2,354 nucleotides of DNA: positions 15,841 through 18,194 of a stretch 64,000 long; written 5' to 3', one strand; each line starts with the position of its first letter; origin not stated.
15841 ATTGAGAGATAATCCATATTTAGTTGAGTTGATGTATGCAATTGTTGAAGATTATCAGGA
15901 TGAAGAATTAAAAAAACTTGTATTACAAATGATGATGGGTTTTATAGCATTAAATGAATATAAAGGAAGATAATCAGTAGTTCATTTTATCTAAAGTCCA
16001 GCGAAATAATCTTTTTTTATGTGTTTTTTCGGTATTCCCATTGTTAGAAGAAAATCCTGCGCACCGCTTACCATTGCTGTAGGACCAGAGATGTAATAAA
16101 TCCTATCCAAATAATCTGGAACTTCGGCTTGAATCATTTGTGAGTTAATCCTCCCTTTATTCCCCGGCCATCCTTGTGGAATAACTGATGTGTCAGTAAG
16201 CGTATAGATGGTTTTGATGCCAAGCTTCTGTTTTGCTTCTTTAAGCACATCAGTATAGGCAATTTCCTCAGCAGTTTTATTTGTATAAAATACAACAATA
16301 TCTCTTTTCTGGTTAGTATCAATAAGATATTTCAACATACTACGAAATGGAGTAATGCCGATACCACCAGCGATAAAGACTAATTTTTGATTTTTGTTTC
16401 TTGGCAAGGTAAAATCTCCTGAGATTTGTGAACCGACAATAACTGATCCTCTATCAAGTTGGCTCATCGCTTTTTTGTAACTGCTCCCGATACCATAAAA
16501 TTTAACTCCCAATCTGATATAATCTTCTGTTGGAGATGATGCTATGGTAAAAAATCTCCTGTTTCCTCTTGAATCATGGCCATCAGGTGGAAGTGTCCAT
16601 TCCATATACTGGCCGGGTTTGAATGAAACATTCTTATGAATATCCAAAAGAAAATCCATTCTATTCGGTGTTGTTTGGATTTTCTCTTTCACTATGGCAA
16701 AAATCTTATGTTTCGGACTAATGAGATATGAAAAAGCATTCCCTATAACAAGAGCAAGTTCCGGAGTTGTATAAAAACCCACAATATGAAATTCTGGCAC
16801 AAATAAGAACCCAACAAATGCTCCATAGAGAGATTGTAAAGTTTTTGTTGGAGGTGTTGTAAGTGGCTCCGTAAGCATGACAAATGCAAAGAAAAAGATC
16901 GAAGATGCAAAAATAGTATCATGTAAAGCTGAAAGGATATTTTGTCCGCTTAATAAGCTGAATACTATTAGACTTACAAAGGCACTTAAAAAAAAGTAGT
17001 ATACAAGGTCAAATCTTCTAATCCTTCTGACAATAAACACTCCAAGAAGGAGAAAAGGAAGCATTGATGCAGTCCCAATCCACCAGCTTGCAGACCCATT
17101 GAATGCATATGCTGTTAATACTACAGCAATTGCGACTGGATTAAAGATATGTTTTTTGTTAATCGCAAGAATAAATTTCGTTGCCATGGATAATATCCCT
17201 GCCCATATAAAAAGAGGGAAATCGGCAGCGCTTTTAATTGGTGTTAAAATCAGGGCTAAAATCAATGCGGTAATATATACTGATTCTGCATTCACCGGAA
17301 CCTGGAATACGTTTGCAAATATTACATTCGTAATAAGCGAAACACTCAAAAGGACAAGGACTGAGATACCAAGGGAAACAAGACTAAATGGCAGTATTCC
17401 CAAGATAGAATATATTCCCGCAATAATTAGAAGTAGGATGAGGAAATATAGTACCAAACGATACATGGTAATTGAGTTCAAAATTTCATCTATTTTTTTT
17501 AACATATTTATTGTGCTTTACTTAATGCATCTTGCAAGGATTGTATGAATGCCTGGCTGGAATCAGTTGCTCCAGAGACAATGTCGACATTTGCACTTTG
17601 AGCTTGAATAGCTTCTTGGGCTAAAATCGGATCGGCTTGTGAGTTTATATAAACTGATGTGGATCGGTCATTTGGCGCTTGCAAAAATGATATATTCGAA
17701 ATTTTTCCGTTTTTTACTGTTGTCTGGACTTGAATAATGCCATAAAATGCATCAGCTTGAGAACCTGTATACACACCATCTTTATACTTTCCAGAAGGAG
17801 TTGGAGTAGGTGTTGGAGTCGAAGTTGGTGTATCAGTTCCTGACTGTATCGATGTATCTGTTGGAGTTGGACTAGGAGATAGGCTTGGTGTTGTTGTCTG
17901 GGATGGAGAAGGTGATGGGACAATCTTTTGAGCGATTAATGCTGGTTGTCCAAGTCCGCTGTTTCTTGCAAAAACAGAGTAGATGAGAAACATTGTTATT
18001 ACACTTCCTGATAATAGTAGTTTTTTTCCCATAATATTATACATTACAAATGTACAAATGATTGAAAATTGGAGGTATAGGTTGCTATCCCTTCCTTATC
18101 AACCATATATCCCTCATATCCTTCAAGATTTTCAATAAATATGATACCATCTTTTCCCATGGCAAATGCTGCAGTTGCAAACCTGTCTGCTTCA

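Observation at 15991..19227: Flavinylation / membrane electron-transfer operon: FMN-bind, ApbE, FMN-bind, then a polytopic FAD/NAD(P) reductase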

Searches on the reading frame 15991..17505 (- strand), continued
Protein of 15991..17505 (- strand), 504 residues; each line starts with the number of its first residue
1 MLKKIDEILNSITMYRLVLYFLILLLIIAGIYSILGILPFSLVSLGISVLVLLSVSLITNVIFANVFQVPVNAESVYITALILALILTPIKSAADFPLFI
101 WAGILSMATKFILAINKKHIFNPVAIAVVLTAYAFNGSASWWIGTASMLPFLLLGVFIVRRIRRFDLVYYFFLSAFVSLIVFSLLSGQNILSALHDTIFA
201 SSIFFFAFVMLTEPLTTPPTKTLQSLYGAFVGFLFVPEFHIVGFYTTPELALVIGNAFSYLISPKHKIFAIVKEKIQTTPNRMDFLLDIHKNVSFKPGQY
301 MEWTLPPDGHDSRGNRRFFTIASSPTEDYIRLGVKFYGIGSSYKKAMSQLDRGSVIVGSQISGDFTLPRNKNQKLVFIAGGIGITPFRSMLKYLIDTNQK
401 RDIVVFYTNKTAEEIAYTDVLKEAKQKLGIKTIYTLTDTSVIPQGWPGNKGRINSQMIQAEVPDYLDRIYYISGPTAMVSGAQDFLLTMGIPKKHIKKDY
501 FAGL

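Call 31: predict_structure(alignment_id=A2)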
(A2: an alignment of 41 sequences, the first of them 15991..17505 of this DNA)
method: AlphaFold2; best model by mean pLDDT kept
length: 504 residues; sequences in the alignment: 41
mean_pLDDT: 84.2   pTM: 0.77
mean pLDDT of the five models: 84.2, 80.6, 80.4, 80.1, 79.6
residues with pLDDT >= 90: 194; 70-90: 249; 50-70: 55; < 50: 6
segments of 3 or more residues with pLDDT < 50: 502-504
pLDDT, mean of each block of 10 residues (from residue 1): 77 82 95 93 94 93 75 80 91 88 86 59 74 65 89 91 88 93 86 87 89 75 88 79 67 78 68 87 84 78 68 65 88 77 79 81 83 95 91 95 96 91 97 94 90 93 95 88 95 88 45
secondary structure, 60 per line:
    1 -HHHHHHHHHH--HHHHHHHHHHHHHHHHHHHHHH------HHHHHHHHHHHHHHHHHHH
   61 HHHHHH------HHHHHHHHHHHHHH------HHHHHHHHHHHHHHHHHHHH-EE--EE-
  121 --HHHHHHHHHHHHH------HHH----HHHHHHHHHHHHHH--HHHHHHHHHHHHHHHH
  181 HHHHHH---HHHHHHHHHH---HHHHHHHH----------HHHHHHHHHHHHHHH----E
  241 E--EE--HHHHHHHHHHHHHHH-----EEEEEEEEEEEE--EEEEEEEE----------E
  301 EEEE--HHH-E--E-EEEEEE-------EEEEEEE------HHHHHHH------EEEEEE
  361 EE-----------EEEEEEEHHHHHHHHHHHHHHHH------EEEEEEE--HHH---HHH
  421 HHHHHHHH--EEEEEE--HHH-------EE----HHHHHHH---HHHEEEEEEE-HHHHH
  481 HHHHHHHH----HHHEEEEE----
elements in order: H2-11 H14-35 H42-66 H73-86 H93-112 H123-135 H149-162 H165-186 H190-199 H203-210 H221-235 H248-262 E268-279 E282-289 E300-304 E316-321 E329-335 H342-348 E355-362 E374-380 H381-396 E403-409 H418-428 E431-436 H455-461 E468-474 H476-488 E496-500
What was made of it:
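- Fold of the fusion: AF2 pLDDT 84 (call 31).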

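Call 56: find_encoding_contigs(protein=P0001, flank=3000, max_places=2)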
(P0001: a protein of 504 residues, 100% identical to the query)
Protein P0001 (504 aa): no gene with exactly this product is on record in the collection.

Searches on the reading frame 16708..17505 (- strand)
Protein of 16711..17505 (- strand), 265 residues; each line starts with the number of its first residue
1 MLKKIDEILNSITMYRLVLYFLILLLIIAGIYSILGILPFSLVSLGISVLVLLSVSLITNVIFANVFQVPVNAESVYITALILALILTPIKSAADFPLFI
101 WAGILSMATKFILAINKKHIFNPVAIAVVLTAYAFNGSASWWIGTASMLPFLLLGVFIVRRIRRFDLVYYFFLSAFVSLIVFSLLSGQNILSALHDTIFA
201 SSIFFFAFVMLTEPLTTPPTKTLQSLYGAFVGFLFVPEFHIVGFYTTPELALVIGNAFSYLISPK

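Call 34: search_solved_structures(query=window:16711-17505:-, max_evalue=10, show_alignments=4)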
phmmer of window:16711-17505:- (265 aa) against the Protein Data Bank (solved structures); distinct sequences matched with E-value up to 10: 1.
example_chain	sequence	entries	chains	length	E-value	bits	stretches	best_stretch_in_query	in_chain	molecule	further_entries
8ahx_D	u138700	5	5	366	0.0028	20.9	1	131-237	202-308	Ion-translocating oxidoreductase complex subunit D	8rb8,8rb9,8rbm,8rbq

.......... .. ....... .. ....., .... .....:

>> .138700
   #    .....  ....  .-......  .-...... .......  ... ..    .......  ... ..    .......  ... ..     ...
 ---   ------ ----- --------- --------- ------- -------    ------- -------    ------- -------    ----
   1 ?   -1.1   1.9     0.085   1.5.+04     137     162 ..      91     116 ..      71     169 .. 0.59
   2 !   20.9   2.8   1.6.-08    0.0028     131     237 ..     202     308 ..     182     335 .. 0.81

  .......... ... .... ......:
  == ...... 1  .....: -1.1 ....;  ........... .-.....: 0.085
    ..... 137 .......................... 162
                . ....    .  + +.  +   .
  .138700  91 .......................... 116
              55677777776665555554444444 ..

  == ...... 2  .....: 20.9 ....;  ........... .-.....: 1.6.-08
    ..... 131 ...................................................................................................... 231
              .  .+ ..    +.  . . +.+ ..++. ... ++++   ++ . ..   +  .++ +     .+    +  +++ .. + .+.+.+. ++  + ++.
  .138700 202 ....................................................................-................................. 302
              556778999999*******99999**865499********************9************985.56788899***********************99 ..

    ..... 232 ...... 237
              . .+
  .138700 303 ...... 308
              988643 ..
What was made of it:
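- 16711..17505 (-): RnfD/NqrB-like membrane domain of the fusion protein (residues 1-265, about 10 helices). It lacks the flavinylated Thr loop, has no Cys, and has only two conserved His. RnfD 8ahx_D residues 202-308 align to query 131-237 (call 34).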

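Call 79: search_solved_structures(query=A4, max_evalue=10, show_alignments=4)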
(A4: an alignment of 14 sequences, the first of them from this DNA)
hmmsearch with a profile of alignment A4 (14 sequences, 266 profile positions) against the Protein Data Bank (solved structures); distinct sequences matched with E-value up to 10: 1.
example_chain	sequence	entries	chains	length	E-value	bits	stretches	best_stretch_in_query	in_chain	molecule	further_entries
8ahx_D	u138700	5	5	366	0.012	18.6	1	150-256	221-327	Ion-translocating oxidoreductase complex subunit D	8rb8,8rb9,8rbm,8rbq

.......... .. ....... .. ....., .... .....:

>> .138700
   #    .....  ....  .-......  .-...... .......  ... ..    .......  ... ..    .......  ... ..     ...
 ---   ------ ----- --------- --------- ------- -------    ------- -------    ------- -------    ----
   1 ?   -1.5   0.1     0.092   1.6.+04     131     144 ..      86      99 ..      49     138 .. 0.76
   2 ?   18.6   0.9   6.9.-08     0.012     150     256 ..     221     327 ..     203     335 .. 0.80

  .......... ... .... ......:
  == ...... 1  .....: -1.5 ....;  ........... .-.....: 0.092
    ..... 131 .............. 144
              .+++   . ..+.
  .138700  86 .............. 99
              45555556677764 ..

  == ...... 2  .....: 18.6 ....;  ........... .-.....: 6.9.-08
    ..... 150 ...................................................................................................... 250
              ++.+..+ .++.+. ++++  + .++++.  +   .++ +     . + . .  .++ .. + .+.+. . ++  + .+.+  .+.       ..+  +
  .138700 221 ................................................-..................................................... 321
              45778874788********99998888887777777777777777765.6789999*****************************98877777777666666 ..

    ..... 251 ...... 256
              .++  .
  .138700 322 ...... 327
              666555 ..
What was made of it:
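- Tried and rejected: Weak (E 0.003-0.012 to RnfD only; calls 34, 79).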

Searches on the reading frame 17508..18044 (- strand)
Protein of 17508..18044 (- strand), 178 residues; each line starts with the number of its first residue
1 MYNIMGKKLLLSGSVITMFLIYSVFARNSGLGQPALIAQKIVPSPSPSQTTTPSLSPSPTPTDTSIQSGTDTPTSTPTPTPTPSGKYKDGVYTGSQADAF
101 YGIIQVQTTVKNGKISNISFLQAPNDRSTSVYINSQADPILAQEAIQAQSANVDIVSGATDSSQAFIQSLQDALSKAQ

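Call 3: search_protein_families(library=pfam, proteins=[window:17508-18044:-], max_evalue=0.01)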
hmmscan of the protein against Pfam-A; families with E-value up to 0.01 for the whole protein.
window:17508-18044:- (178 aa): 1 family
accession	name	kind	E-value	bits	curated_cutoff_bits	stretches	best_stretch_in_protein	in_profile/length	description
PF04205.19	FMN_bind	-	9.2e-10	39.5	22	1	102-175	4-77/77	FMN-binding domain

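Call 4: search_protein_families(library=ncbifam, proteins=[window:17508-18044:-], max_evalue=0.01)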
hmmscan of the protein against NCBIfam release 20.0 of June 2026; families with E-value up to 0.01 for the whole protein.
window:17508-18044:- (178 aa): 2 families
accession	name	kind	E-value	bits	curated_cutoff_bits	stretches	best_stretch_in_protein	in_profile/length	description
NF041941.1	lipo_FMN_PplA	exception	5.9e-05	22.4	325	1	133-169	246-279/302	extracellular electron transfer flavoprotein PplA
NF037973.1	metallo_SslE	exception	0.00095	16.6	3000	1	42-166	49-161/1519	lipoprotein metalloprotease SslE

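Call 57: list_cluster_members(proteins=[P0001, P0121, window:17508-18044:-, window:18790-19227:-])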
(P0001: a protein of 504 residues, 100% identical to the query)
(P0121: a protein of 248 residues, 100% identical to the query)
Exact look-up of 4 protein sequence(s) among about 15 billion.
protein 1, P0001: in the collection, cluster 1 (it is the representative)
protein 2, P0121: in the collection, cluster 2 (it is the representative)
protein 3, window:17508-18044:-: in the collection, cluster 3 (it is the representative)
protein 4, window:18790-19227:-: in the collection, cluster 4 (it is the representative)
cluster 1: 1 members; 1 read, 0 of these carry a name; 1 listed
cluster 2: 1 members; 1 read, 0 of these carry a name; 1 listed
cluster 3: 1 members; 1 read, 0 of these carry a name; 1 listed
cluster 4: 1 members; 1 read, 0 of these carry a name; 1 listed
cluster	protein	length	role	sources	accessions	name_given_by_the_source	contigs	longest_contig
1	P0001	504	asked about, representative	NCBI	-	-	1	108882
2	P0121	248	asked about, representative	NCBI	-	-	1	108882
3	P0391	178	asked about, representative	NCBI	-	-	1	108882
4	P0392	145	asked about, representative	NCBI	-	-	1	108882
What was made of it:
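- Tried and rejected: The look-up of the fusion protein's contig failed, and the cluster look-up returned no names (calls 56, 57).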

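Call 75: search_solved_structures(query=window:17508-18044:-, max_evalue=1, show_alignments=2)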
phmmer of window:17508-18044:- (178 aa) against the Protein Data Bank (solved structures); distinct sequences matched with E-value up to 1: 5.
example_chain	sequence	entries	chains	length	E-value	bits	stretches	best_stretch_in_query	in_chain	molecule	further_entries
8p2a_A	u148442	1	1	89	5e-12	49.1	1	92-177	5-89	FMN-binding domain-containing protein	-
8p2b_A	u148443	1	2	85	0.0064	19.5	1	97-177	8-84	Clostridiaceae bacterium FMN4 domain 1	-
3o6u_A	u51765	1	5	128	0.025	17.5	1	135-176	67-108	uncharacterized protein CPE2226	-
7pkt_b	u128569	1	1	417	0.28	14.2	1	22-83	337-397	uL3m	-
9kog_D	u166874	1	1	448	0.94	12.4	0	30-87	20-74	Polycomb protein EED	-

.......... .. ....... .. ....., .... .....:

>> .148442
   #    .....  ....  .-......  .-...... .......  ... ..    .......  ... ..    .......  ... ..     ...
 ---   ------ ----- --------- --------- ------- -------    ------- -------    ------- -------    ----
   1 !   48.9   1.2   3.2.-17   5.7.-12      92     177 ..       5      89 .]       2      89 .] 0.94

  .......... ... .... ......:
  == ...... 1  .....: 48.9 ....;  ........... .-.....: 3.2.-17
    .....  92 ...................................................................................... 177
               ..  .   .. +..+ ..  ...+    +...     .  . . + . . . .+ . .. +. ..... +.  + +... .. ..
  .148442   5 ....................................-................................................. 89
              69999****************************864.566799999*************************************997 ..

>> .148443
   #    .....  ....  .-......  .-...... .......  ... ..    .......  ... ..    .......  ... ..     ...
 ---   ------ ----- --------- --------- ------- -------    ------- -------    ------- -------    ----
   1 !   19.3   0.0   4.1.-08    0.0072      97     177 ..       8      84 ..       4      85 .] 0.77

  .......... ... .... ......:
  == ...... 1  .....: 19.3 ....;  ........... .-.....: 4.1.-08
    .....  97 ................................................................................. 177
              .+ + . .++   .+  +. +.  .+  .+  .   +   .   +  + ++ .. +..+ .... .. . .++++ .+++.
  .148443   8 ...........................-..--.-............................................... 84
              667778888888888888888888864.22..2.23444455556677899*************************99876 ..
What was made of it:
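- On ApbE substrate (FMN_bind domain): Homology to the solved FMN-binding domain 8p2a_A (call 75).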
